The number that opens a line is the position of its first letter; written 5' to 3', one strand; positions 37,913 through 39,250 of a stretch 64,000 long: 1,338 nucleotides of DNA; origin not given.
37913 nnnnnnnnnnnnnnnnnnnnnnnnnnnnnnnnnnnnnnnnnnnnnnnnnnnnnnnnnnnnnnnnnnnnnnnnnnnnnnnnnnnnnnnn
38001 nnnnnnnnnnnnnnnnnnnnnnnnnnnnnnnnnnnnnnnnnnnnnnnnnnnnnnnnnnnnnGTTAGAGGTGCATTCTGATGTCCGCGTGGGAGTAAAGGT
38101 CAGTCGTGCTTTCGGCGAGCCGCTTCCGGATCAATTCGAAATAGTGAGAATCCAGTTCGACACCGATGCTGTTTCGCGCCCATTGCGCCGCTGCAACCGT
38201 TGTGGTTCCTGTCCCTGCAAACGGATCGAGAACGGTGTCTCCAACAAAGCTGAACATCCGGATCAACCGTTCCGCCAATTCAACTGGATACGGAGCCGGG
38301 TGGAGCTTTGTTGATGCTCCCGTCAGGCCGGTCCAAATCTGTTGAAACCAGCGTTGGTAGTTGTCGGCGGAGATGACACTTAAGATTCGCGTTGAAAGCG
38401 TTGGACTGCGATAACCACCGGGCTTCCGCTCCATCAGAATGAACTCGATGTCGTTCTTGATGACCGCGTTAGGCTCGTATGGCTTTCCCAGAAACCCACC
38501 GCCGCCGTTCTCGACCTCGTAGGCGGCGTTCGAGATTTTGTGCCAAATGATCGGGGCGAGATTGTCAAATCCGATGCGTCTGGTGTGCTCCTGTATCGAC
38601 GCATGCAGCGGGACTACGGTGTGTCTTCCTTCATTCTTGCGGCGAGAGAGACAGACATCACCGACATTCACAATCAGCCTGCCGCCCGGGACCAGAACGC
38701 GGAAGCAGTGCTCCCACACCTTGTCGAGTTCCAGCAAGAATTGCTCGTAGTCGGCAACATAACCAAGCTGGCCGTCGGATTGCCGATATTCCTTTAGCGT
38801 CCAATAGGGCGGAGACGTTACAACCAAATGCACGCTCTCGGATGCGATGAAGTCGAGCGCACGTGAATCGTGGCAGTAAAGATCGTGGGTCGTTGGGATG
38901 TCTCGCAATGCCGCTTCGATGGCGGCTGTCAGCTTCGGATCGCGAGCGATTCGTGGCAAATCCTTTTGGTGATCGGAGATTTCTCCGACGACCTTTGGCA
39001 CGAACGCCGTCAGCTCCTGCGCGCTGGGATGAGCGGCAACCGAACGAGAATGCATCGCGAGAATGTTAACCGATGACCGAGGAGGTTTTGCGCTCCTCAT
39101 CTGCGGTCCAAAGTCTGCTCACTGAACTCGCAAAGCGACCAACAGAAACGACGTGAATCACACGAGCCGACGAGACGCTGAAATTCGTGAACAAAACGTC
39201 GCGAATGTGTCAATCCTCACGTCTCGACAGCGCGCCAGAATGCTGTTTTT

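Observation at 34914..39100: Five-gene single-strand defence operon: MTase, REase, degenerate REase paralog, DUF262, HEPN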

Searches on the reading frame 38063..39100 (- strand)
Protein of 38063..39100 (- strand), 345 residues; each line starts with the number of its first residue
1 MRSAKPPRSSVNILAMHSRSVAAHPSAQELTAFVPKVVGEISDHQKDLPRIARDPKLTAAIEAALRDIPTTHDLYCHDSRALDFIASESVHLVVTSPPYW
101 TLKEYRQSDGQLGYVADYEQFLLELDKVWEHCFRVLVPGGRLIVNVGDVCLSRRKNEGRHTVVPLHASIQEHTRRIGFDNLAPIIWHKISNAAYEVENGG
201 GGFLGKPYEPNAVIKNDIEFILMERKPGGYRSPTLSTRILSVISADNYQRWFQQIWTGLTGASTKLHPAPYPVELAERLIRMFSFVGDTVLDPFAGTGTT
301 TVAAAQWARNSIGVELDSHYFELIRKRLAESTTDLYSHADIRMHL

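Call 3: search_protein_families(library=pfam, proteins=[window:38063-39100:-], max_evalue=0.1)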
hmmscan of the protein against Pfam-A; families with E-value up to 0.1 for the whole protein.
window:38063-39100:- (345 aa): 7 families
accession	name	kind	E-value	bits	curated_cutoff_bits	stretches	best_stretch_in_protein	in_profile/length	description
PF01555.25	N6_N4_Mtase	-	3e-38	132.4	26.7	1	90-325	1-220/221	DNA methylase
PF01170.24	UPF0020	-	7.5e-06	26.2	22.3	1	266-330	7-71/197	RMKL-like, methyltransferase domain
PF13649.12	Methyltransf_25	-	0.0012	19.9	27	0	290-332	1-45/97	Methyltransferase domain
PF02475.24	TRM5-TYW2_MTfase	-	0.0037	17.7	28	1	284-326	34-78/164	TRM5/TYW2 methyltransferase domain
PF08241.18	Methyltransf_11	-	0.005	17.9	21.2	0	121-144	72-95/95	Methyltransferase domain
PF00398.26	RrnaAD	-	0.043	13.3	24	1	288-330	32-74/263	Ribosomal RNA adenine dimethylase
PF03602.21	Cons_hypoth95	-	0.083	13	24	0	286-332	41-88/182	Conserved hypothetical protein 95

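Call 4: search_protein_families(library=padloc, proteins=[window:38063-39100:-], max_evalue=0.1)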
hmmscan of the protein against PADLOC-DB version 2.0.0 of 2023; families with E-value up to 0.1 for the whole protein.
window:38063-39100:- (345 aa): 77 families (the best 25 are shown)
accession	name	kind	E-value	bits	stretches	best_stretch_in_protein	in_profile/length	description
PDLC03350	MTase_II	-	1.8e-58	196.4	1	72-330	58-297/312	Type II methyltransferase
PDLC03259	MTase_II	-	2.5e-58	195.9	1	70-338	2-265/423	Type II methyltransferase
PDLC03353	MTase_II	-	9e-56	187.3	1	71-334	9-256/260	Type II methyltransferase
PDLC03283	MTase_II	-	1.1e-54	184.1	1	70-333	3-276/352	Type II methyltransferase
PDLC03387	MTase_II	-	1.2e-30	104.7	2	250-331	197-278/289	Type II methyltransferase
PDLC03371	MTase_II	-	4.7e-27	93.2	1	73-333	12-257/260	Type II methyltransferase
PDLC03299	MTase_II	-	3.8e-26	90.3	2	265-330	194-259/296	Type II methyltransferase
PDLC03260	MTase_II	-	4.3e-25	86.4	2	243-329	221-308/349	Type II methyltransferase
PDLC03246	MTase_II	-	8.2e-22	75.8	1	81-325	123-363/376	Type II methyltransferase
PDLC03276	MTase_II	-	1.6e-19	68.4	1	74-321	147-393/404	Type II methyltransferase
PDLC03363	MTase_II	-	1.2e-18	65.6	1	264-333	54-123/294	Type II methyltransferase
PDLC03265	MTase_II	-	1.4e-18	65.4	2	266-330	266-330/333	Type II methyltransferase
PDLC03252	MTase_II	-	3e-17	61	2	244-329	269-354/365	Type II methyltransferase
PDLC03228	MTase_II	-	3.1e-16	57.9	1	264-332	141-209/227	Type II methyltransferase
PDLC03320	MTase_II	-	4.4e-16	56.9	1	267-334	213-280/289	Type II methyltransferase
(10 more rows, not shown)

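Call 6: search_protein_families(library=ncbifam, proteins=[window:38063-39100:-], max_evalue=0.1)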
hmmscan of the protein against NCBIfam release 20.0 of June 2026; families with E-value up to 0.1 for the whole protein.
window:38063-39100:- (345 aa): 9 families
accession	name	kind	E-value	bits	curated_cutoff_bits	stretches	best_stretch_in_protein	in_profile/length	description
NF008572.0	PRK11524.1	equivalog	2.4e-17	63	292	2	267-331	195-259/294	adenine-specific DNA-methyltransferase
NF010253.0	PRK13699.1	subfamily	5.5e-13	49.1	244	1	262-331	139-208/226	DNA methyltransferase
NF050803.1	DnaMtaseCcrMCaul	equivalog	9.5e-13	47.8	830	1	263-332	182-251/350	adenine-specific DNA-methyltransferase CcrM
NF040721.1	Trm14_Arch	equivalog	0.00024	20.3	280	1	267-316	171-221/370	tRNA (guanine(6)-N2)-methyltransferase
NF043040.1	corrin_prot_MT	hypoth_equivalog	0.0016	17.9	180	0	276-332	31-87/216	corrinoid protein-associated methyltransferase CpaM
TIGR01177.1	TIGR01177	hypoth_equivalog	0.0051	16.2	316.55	1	287-318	183-214/330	TIGR01177 family methyltransferase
NF045667.1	MTase_DVU1556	equivalog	0.0094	15.4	155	0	125-160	100-133/213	DVU_1556 family methyltransferase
NF041820.1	daptide_MTase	equivalog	0.021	14.3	175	0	279-337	29-87/243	daptide-type RiPP biosynthesis methyltransferase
NF000499.2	Erm23S_rRNA_broad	equivalog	0.088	12.2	212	0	287-340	24-77/244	23S ribosomal RNA methyltransferase Erm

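Call 28: search_solved_structures(query=window:38063-39100:-, max_evalue=0.001)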
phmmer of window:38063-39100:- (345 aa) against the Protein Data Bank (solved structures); distinct sequences matched with E-value up to 0.001: 12.
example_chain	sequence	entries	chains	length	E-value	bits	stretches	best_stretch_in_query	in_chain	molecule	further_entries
2zie_A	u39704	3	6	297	8.6e-104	350.5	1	71-331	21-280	Putative modification methylase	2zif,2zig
8s9m_A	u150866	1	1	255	1.6e-16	63.5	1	249-336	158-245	DNA cytosine-N4 methyltransferase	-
8s9n_A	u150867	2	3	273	1.9e-16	63.3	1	250-336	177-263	DNA cytosine-N4 methyltransferase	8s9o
1g60_A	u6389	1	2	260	1.2e-09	41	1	259-321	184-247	Adenine-specific Methyltransferase MboIIA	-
8urk_A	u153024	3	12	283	1.8e-09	40.4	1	266-328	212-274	Methyltransferase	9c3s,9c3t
5hek_A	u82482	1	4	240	2.9e-09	39.7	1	260-328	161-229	Adenine specific DNA methyltransferase (DpnA)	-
1eg2_A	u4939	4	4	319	3e-09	39.6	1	266-328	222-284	MODIFICATION METHYLASE RSRI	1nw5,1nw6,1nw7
1nw8_A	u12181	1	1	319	3.3e-09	39.5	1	266-328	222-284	MODIFICATION METHYLASE RSRI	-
5hfj_A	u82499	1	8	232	3.8e-09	39.3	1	260-328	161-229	Adenine specific DNA methyltransferase (DpnA)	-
9c3u_A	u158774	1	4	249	5.6e-09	38.8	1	266-327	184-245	Methyltransferase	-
6pbd_A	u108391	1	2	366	1.7e-08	37.1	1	261-330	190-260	Modification methylase CcrMI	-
1boo_A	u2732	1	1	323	3.2e-08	36.3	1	264-327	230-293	PROTEIN (N-4 CYTOSINE-SPECIFIC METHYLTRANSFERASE PVU II)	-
